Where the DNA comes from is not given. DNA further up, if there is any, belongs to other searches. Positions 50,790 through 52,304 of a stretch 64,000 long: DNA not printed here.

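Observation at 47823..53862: Canonical hutU locked into an operon with aconitase X (DUF521 plus DUF126) and a LarA-like DUF2088 protein behind an NCS1 permease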

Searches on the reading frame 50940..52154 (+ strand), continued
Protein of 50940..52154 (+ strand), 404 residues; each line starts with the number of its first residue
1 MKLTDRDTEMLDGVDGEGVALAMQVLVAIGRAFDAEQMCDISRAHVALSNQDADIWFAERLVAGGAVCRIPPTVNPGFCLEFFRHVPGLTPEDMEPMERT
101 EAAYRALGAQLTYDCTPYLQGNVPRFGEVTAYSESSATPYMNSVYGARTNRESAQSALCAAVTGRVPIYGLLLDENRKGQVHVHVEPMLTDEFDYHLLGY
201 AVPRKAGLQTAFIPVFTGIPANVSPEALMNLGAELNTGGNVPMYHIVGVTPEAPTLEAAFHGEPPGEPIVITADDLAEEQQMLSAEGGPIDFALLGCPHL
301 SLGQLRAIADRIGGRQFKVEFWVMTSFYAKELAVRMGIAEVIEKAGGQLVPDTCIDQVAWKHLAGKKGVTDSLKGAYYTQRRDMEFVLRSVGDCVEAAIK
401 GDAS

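Call 36: search_solved_structures(query=window:50940-52154:+, max_evalue=0.001, show_alignments=3)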
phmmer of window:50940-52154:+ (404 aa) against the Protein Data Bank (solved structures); distinct sequences matched with E-value up to 0.001: 4.
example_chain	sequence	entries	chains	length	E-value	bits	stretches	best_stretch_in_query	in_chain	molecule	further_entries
7cnr_A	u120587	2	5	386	1.4e-56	195.1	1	3-381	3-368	DUF521 domain-containing protein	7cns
7d2r_A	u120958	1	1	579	2.5e-46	161.3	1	2-403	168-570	cis-3-hydroxy-L-proline dehydratase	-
7cnq_A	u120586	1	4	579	5.9e-45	156.8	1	2-403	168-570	cis-3-hydroxy-L-proline dehydratase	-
7cnp_A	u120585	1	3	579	5.9e-45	156.8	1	2-403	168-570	cis-3-hydroxy-L-proline dehydratase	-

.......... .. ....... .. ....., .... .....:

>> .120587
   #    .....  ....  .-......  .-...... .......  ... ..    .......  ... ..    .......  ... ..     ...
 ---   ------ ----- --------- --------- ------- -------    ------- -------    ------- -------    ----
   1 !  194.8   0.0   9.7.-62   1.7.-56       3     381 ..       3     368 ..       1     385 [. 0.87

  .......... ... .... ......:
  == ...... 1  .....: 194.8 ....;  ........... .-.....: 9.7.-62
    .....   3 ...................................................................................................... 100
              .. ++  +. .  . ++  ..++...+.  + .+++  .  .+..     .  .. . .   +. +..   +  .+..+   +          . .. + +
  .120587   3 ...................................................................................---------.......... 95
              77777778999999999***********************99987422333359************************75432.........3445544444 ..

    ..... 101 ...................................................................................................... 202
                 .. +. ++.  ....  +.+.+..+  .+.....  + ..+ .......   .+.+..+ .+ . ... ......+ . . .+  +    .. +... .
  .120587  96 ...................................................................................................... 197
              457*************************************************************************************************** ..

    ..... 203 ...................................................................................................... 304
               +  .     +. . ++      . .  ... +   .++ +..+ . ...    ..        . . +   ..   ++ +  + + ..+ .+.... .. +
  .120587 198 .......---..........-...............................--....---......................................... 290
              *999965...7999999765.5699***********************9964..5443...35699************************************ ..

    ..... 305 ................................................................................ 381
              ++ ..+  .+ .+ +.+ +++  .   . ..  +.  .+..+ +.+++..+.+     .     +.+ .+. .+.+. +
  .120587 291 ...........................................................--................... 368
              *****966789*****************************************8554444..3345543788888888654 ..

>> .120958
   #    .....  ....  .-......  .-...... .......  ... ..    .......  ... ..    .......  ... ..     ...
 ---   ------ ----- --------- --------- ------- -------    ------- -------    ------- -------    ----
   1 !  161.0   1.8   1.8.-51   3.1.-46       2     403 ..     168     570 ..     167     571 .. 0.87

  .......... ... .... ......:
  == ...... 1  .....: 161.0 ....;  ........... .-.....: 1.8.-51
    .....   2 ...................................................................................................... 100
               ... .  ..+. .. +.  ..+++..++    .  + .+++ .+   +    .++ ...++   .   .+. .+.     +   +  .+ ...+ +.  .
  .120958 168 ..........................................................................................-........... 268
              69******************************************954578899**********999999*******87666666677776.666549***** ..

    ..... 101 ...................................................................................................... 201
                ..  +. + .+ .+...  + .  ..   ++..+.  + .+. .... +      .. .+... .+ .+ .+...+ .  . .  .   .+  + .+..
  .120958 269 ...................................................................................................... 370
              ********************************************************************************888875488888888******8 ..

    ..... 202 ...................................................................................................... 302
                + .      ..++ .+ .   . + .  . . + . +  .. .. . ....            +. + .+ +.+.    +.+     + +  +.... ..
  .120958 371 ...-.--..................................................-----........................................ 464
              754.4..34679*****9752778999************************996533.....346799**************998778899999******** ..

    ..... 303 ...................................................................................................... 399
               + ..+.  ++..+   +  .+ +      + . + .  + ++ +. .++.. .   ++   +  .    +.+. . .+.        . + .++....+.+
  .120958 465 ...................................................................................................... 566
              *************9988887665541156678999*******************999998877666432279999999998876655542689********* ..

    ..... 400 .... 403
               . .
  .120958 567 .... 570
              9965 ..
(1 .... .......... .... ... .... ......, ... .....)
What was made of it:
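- The closest solved structure is the T. kodakarensis enzyme (call 36).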

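Call 42: search_protein_families(library=ncbifam, proteins=[L090:11987-14008:+, L090:14013-15257:+, L090:5311-6639:+, L090:6636-7982:+, L090:9632-10597:+, L090:2538-3800:+, L090:10640-11650:+, L089:9638-10897:+], max_evalue=0.00001)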
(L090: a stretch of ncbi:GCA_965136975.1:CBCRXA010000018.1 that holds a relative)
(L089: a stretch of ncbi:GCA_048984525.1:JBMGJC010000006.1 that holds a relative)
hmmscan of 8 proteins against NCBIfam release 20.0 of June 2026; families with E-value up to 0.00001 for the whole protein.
L090:11987-14008:+ (673 aa): 3 families
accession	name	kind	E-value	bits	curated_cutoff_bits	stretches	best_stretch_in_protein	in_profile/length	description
TIGR01228.2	hutU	equivalog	1.6e-134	449.5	375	1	99-641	14-536/545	urocanate hydratase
NF058531.1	CH3_S_urocan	exception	6e-103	345.1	880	1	105-642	20-530/535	S-methyl thiourocanate hydratase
NF058530.1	thiouroc_hyd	equivalog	1.7e-92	310.7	930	1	105-640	11-524/535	thiourocanate hydratase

L090:14013-15257:+ (414 aa): 30 families (the best 25 are shown)
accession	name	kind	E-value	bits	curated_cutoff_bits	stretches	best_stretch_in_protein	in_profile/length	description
TIGR01224.1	hutI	equivalog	3.1e-138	460.7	298.15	1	33-411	2-377/377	imidazolonepropionase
NF006679.0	PRK09228.1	subfamily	9.4e-20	70.8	351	2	23-83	20-79/433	guanine deaminase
TIGR02967.1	guan_deamin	equivalog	3.2e-17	62.6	375.4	2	277-389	249-364/401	guanine deaminase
NF006056.0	PRK08204.1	subfamily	6.9e-16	58.1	391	1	346-389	340-383/449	hypothetical protein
NF006055.0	PRK08203.1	equivalog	3.2e-15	55.6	532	1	273-389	273-394/455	8-oxoguanine deaminase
NF011990.0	PRK15446.2-6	subfamily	4.8e-15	55.1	233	1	309-400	292-378/390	alpha-D-ribose 1-methylphosphonate 5-triphosphate diphosphatase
NF005557.0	PRK07228.1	equivalog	2e-14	53.1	522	1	25-89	12-71/445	5'-deoxyadenosine deaminase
NF006549.0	PRK09045.1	equivalog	4e-14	52.1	540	1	271-403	257-405/444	TRZ/ATZ family hydrolase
TIGR02318.1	phosphono_phnM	equivalog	9.8e-12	44.5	390.55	1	309-389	285-360/376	phosphonate metabolism protein PhnM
NF006689.0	PRK09237.1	equivalog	2e-11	43.1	371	0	306-387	255-337/383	amidohydrolase/deacetylase family metallohydrolase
NF051886.1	XaaProDiPepCaul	equivalog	2.2e-11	43.4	500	0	347-413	335-398/398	Xaa-Pro dipeptidase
NF005211.0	PRK06687.1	equivalog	1.2e-10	40.8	703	1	273-386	252-372/419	TRZ/ATZ family protein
NF011989.0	PRK15446.2-5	equivalog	1.3e-10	40.6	565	0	231-396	212-369/385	alpha-D-ribose 1-methylphosphonate 5-triphosphate diphosphatase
TIGR00221.1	nagA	equivalog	1.5e-10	40.6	225.65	0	26-90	13-72/380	N-acetylglucosamine-6-phosphate deacetylase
NF005540.0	PRK07203.1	equivalog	8.8e-10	37.8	444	1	28-84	15-69/444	putative aminohydrolase SsnA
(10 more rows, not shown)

L090:5311-6639:+ (442 aa): 20 families
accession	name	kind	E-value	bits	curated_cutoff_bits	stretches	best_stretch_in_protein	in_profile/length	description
NF006771.0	PRK09290.1-5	subfamily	2.7e-113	378.6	399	1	28-439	2-411/413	allantoate amidohydrolase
NF058540.1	Ncarbamyl_ErtE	equivalog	3.2e-112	375.2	520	1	25-440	3-417/418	N-carbamyl-l-glutamate amidohydrolase ErtE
TIGR01879.1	hydantase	subfamily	7.9e-92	308.2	204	1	34-435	2-399/401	hydantoinase/carbamoylase family amidase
NF006775.0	PRK09290.2-5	equivalog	1.6e-88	297.2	479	1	25-438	5-414/419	allantoate amidohydrolase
NF009531.0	PRK12893.1-5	equivalog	1.7e-86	290.3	486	1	25-441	2-415/421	Zn-dependent hydrolase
NF009529.0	PRK12893.1-2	equivalog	4e-81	272.9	508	1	27-438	4-408/411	Zn-dependent hydrolase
NF006769.0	PRK09290.1-3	subfamily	5.3e-79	265.8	452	1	23-436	3-410/417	allantoate amidohydrolase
NF006768.0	PRK09290.1-1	equivalog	1.8e-78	264.3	532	1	32-431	6-401/411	allantoate deiminase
NF009527.0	PRK12891.1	subfamily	7e-74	249.3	461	1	27-436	5-419/426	Zn-dependent hydrolase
NF006770.0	PRK09290.1-4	equivalog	9.7e-73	245.2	372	1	34-434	4-397/403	allantoate amidohydrolase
NF006773.0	PRK09290.2-2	equivalog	2.4e-71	240.8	584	1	25-436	8-415/419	allantoate amidohydrolase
TIGR03176.1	AllC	equivalog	4.8e-68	229.7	597.75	1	35-431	5-396/406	allantoate deiminase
NF006772.0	PRK09290.2-1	subfamily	4e-63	213.7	424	1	23-437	5-415/430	allantoate amidohydrolase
NF009530.0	PRK12893.1-4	subfamily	8.8e-58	196.4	551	1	28-435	5-405/423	Zn-dependent hydrolase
NF006774.0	PRK09290.2-4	equivalog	2.5e-55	188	897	1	32-436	14-414/427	allantoate amidohydrolase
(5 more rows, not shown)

L090:6636-7982:+ (448 aa): 25 families
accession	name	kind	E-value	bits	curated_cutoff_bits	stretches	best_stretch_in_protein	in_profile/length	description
NF005557.0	PRK07228.1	equivalog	7.3e-90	301.8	522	1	24-445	24-439/445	5'-deoxyadenosine deaminase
NF006549.0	PRK09045.1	equivalog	1.3e-83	281.1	540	1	15-444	23-440/444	TRZ/ATZ family hydrolase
NF004701.0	PRK06038.1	equivalog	2.2e-81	273.8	609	1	26-444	28-427/432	N-ethylammeline chlorohydrolase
NF006252.0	PRK08393.1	equivalog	3.9e-80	270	617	1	45-443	40-423/424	N-ethylammeline chlorohydrolase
NF006055.0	PRK08203.1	equivalog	6.6e-73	245.8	532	1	25-445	30-452/455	8-oxoguanine deaminase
NF006681.0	PRK09229.1-2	equivalog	4.5e-69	233.3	362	1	5-441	5-449/451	formimidoylglutamate deiminase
NF004995.0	PRK06380.1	subfamily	1.8e-68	231.5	567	1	44-434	39-414/418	metal-dependent hydrolase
NF005540.0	PRK07203.1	equivalog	8.2e-61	206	444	1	17-445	17-440/444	putative aminohydrolase SsnA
TIGR02022.1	hutF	equivalog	4.9e-60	203.5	413.05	1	12-423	4-435/455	formimidoylglutamate deiminase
NF012037.0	PRK15493.1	equivalog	6.7e-60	203.1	779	1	44-436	44-426/435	bifunctional S-methyl-5'-thioadenosine deaminase/S-adenosylhomocysteine deaminase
NF009059.0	PRK12393.1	equivalog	1.8e-59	201.7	543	1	26-445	33-457/460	amidohydrolase family protein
TIGR03314.1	Se_ssnA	subfamily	2.4e-55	188.2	455.5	1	17-443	16-437/441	putative selenium metabolism protein SsnA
NF005211.0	PRK06687.1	equivalog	1.5e-54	185.4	703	1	24-427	24-417/419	TRZ/ATZ family protein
NF006684.0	PRK09229.1-5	equivalog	5.8e-53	180.3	525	1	25-444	17-454/456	formimidoylglutamate deiminase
TIGR02967.1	guan_deamin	equivalog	2.7e-51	174.8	375.4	1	24-407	9-393/401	guanine deaminase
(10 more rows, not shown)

L090:9632-10597:+ (321 aa): 21 families
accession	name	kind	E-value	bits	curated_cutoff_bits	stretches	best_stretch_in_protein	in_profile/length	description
TIGR01327.1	PGDH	equivalog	3.6e-48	164.6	454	1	47-320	39-310/525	phosphoglycerate dehydrogenase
NF005387.0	PRK06932.1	equivalog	7.7e-45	153.2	492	1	44-309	40-308/314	2-hydroxyacid dehydrogenase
NF009714.1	PRK13243.1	equivalog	1e-42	146.7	455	1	46-315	43-317/332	glyoxylate reductase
NF005069.0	PRK06487.1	equivalog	1.2e-42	146.1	448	1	48-314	48-314/320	2-hydroxyacid dehydrogenase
NF006263.0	PRK08410.1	equivalog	2.8e-41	141.9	389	1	48-314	42-310/311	D-2-hydroxyacid dehydrogenase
NF011938.0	PRK15409.1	equivalog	1.1e-37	129.8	492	1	60-320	56-318/324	glyoxylate/hydroxypyruvate reductase GhrB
NF041369.1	Dhydh_Halo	equivalog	7.3e-36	123.9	400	1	69-319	54-303/305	D-2-hydroxyacid dehydrogenase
NF008759.0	PRK11790.1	equivalog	4.9e-34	117.7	404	1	47-319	53-325/410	phosphoglycerate dehydrogenase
NF005750.0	PRK07574.1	equivalog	1.3e-30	106.8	329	1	41-306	83-349/386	NAD-dependent formate dehydrogenase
NF000492.1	vanH_gen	exception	3.5e-27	95.3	540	1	73-268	69-255/312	D-lactate dehydrogenase VanH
NF001309.0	PRK00257.1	equivalog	2.7e-26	92.4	434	1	47-294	36-261/379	4-phosphoerythronate dehydrogenase PdxB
NF006374.0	PRK08605.1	subfamily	3.6e-23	82.2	356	1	72-312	71-323/332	D-lactate dehydrogenase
NF009127.0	PRK12480.1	equivalog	1.6e-22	79.9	579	1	41-268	38-264/330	D-lactate dehydrogenase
NF000004.1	vanH-D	exception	1.5e-21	76.8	550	1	73-278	75-266/323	D-lactate dehydrogenase VanH-D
NF000371.1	vanH_Agroup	exception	3.6e-21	75.7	700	1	74-268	75-260/322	VanH-A/VanH-Pt family D-lactate dehydrogenase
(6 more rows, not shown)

L090:2538-3800:+ (420 aa): 2 families
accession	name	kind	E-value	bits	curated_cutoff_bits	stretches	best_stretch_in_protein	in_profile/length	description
TIGR00069.1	hisD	equivalog_domain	1.7e-151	504.9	243.8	1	22-418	1-393/393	histidinol dehydrogenase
NF010343.0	PRK13770.1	equivalog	2.6e-104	349.3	647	1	13-419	16-415/416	histidinol dehydrogenase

L090:10640-11650:+ (336 aa): 7 families
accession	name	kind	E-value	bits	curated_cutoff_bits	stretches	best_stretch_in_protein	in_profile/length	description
TIGR01728.1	SsuA_fam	subfamily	5.8e-48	163.6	163.5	1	41-335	1-290/290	aliphatic sulfonate ABC transporter substrate-binding protein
TIGR03427.1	ABC_peri_uca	equivalog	3e-34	118.7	333.9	1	42-333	5-299/328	putative urea ABC transporter substrate-binding protein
NF040735.1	SBP_SaoX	equivalog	7.4e-23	81.2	300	1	55-268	19-234/330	ABC transporter substrate-binding subunit SaoX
TIGR01729.1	taurine_ABC_bnd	equivalog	5.3e-18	65.5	304.25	1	63-255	22-216/300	taurine ABC transporter substrate-binding protein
NF008588.0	PRK11553.1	subfamily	1.3e-15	57.2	299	1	128-269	118-257/319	aliphatic sulfonate ABC transporter substrate-binding protein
NF008553.0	PRK11480.1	equivalog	2.9e-14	53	490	1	61-249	44-232/320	taurine ABC transporter substrate-binding protein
TIGR02122.1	TRAP_TAXI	subfamily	5.2e-09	35.4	84.35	1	127-193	127-196/320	TAXI family TRAP transporter solute-binding subunit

L089:9638-10897:+ (419 aa): 2 families
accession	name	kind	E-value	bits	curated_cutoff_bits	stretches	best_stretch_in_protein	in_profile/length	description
TIGR00069.1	hisD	equivalog_domain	2.6e-145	484.6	243.8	1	21-416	1-393/393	histidinol dehydrogenase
NF010343.0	PRK13770.1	equivalog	2.2e-86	290.3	647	1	3-416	7-414/416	histidinol dehydrogenase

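Call 48: find_related_loci(query=A2, collection=metagenome_contigs, flank=10000)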
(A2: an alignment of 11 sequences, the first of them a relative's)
Query A2 (400 aa) in metagenome_contigs; peptide patterns used: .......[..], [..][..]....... (x = any residue, [..] = any of these).
600 stretches matched a pattern (row limit reached: there are more); 496 encode a relative of the query (tblastn E <= 1e-3); the best 80 are kept; 80 distinct loci.
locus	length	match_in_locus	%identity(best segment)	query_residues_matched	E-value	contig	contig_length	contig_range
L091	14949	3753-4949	71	1-400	0e+0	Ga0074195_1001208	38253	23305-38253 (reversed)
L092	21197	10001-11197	68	1-400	0e+0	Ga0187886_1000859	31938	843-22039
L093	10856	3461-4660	67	1-400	0e+0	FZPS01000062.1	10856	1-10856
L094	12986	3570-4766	68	1-400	0e+0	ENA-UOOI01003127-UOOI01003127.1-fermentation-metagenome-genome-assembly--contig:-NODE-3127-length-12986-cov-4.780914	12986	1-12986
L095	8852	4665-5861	65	1-399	0e+0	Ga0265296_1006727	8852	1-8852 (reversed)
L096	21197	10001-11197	65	1-400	0e+0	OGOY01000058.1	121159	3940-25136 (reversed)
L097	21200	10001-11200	63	1-400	0e+0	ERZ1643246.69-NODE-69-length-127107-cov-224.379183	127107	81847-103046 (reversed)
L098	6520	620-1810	64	1-398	0e+0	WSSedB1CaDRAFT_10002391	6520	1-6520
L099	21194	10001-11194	64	1-399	0e+0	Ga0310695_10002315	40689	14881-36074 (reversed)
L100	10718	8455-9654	62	1-400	1e-180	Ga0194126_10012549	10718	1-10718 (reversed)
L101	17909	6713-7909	63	1-400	1e-180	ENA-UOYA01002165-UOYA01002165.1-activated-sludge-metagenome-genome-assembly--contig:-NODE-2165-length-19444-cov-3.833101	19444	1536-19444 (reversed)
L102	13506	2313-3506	62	1-399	3e-180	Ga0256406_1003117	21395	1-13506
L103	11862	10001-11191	62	1-398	1e-179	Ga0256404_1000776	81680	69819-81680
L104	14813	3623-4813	64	1-398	9e-179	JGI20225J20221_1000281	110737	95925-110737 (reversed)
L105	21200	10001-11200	60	1-400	2e-175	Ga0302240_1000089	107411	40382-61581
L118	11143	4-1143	61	18-398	3e-171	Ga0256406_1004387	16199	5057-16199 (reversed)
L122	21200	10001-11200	61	1-400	9e-170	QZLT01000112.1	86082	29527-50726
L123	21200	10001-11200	60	1-400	2e-167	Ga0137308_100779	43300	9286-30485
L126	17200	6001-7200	59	1-400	8e-167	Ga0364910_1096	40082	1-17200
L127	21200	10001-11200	60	1-400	9e-167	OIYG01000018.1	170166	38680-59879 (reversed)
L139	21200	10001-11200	61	1-400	1e-163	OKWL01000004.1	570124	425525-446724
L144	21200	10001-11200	61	1-400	7e-163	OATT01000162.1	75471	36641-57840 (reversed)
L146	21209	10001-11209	58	1-400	3e-162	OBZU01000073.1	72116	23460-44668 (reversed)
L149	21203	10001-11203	58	1-400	2e-161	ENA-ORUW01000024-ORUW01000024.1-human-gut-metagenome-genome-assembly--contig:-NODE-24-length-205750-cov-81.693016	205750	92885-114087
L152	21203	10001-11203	57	1-400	5e-161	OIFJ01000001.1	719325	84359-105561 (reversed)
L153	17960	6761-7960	60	1-400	3e-175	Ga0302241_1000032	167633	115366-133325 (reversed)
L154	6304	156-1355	58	1-400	1e-161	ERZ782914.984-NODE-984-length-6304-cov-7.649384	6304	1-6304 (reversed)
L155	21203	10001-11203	58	1-400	8e-161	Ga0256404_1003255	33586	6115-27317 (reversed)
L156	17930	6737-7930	61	3-400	2e-175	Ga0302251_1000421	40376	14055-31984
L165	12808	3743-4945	57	1-400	1e-158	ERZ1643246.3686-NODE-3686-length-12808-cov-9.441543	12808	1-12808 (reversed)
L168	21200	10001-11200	61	1-400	5e-172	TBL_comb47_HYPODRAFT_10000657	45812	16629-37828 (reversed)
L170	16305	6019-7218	57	1-400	2e-157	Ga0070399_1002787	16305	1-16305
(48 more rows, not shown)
